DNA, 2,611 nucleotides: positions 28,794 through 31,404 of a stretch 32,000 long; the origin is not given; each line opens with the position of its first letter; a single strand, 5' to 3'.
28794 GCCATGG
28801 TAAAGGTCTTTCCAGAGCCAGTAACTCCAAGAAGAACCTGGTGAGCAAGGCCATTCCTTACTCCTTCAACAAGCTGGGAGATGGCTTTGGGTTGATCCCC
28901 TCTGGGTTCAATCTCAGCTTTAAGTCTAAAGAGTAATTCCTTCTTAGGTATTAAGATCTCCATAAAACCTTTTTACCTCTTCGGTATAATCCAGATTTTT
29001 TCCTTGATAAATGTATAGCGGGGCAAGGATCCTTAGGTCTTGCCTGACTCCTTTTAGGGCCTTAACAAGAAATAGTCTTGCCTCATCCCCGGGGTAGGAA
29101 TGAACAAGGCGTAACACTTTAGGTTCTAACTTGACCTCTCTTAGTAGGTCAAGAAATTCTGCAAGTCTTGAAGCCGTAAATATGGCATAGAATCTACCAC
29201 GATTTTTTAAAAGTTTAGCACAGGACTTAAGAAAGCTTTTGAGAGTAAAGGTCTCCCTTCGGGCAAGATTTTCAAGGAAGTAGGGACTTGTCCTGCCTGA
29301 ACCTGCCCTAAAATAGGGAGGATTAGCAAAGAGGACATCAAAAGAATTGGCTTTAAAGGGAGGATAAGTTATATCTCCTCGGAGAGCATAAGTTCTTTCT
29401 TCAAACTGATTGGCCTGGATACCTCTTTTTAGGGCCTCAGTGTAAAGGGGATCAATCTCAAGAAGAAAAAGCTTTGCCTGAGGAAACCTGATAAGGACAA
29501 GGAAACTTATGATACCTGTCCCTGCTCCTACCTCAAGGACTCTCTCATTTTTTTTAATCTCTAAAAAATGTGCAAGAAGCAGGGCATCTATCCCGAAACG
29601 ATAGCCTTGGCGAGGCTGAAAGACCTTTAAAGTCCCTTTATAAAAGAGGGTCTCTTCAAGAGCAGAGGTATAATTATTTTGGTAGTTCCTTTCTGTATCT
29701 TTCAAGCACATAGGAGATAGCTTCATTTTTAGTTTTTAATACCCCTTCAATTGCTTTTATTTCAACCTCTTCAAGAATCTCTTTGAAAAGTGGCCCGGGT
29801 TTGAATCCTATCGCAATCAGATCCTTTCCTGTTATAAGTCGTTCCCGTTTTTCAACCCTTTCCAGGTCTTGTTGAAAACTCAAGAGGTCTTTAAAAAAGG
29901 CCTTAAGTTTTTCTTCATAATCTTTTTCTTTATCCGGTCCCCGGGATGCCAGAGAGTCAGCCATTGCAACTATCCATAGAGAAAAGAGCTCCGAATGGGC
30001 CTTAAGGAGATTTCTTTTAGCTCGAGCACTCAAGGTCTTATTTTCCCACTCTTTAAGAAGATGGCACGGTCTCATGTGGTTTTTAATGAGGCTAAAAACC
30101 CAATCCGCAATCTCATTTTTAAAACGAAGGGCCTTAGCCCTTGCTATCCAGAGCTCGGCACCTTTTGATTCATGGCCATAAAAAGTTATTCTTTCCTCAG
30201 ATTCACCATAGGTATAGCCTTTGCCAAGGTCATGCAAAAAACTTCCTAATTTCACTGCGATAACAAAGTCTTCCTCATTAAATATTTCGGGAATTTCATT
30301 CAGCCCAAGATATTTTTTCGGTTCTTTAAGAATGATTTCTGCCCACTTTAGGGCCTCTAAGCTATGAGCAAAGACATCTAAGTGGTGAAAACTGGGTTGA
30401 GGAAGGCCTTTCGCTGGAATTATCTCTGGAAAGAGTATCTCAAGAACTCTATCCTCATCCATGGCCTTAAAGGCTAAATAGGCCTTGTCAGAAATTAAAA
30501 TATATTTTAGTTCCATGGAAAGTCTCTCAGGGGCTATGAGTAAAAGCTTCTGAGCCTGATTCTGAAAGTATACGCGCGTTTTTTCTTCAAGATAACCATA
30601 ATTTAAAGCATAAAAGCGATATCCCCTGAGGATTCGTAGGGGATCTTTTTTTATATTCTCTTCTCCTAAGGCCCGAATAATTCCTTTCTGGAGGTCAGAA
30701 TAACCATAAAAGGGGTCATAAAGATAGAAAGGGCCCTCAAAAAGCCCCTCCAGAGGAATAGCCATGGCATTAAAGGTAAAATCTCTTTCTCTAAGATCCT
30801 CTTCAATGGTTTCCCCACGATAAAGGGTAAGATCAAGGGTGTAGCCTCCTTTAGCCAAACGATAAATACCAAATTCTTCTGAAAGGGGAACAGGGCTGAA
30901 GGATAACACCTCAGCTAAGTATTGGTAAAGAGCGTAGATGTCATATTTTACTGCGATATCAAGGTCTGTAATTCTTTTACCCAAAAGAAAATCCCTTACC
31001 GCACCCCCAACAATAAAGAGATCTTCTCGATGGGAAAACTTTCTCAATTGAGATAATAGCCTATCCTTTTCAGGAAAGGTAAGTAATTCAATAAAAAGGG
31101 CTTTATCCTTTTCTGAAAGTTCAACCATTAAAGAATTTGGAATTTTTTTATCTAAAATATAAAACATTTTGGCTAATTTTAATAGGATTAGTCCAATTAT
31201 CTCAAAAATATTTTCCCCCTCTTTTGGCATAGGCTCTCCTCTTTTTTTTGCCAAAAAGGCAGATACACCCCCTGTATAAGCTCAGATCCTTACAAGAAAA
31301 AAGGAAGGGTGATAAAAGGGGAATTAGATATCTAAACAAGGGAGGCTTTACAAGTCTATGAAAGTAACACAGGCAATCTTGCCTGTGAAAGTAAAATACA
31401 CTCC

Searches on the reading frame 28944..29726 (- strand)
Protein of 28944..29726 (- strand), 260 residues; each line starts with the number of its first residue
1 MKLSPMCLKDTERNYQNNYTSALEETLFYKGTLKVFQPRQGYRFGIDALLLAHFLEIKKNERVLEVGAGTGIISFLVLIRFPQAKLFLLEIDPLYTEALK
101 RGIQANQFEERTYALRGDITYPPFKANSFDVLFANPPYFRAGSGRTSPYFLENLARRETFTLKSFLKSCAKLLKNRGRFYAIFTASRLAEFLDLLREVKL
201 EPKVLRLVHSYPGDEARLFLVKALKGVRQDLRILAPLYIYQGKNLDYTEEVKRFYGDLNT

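Call 10: search_protein_families(library=pfam, proteins=[window:28944-29726:-])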
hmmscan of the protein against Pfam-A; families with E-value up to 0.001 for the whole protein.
window:28944-29726:- (260 aa): 9 families
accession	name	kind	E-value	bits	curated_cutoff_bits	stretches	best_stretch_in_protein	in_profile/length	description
PF05175.20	MTS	-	2.8e-11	43.8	23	1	49-144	22-113/170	Methyltransferase small domain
PF13847.12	Methyltransf_31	-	4.9e-09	36.5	27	1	57-192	1-119/145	Methyltransferase domain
PF13649.12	Methyltransf_25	-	2.5e-07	31.7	27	1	63-135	1-71/97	Methyltransferase domain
PF07669.17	Eco57I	-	6.7e-06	26.7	25.3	1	100-201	43-155/171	Eco57I restriction-modification methylase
PF08241.18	Methyltransf_11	-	7.3e-06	27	21.2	1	64-135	1-67/95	Methyltransferase domain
PF08242.18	Methyltransf_12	-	5e-05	24.4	30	0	64-135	1-72/98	Methyltransferase domain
PF02527.21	GidB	-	0.00051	19.9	27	0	46-91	36-80/184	rRNA small subunit methyltransferase G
PF02475.24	TRM5-TYW2_MTfase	-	0.0008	19.8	28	0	57-119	34-96/164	TRM5/TYW2 methyltransferase domain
PF03602.21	Cons_hypoth95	-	0.00098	19.3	24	0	59-140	41-125/182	Conserved hypothetical protein 95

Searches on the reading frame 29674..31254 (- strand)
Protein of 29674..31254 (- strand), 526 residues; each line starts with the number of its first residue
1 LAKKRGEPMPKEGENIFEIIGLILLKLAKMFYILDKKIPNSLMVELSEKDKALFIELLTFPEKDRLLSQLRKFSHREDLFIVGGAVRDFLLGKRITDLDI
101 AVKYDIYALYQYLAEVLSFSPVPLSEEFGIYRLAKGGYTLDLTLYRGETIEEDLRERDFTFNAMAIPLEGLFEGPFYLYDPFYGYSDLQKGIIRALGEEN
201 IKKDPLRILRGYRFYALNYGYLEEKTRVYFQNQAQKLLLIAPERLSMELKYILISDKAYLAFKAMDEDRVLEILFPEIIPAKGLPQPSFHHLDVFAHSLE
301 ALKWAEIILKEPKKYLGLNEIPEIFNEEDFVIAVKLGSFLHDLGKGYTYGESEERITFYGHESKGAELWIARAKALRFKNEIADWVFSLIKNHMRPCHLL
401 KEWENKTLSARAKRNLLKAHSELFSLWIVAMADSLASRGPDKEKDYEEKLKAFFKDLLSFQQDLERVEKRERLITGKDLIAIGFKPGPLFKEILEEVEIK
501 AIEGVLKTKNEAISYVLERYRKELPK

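Call 10: search_protein_families(library=pfam, proteins=[window:29674-31254:-])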
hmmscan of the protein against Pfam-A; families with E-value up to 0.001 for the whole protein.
window:29674-31254:- (526 aa): 4 families
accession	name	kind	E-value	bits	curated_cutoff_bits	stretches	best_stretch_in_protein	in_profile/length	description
PF01743.26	PolyA_pol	-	7.9e-17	62.2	23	1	79-194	1-126/126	Poly A polymerase head domain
PF12627.12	PolyA_pol_RNAbd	-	4.1e-11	42.9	22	1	222-279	4-61/64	Probable RNA and SrmB- binding site of polymerase A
PF01966.28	HD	-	1.3e-08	35.6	22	1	294-435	1-113/116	HD domain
PF13735.12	tRNA_NucTran2_2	-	1.9e-08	34.8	27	1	457-514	88-146/149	tRNA nucleotidyltransferase domain 2 putative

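Call 27: find_encoding_contigs(protein=window:29674-31254:-, flank=10000, max_places=10)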
Protein window:29674-31254:- (526 aa): no gene with exactly this product is on record in the collection.
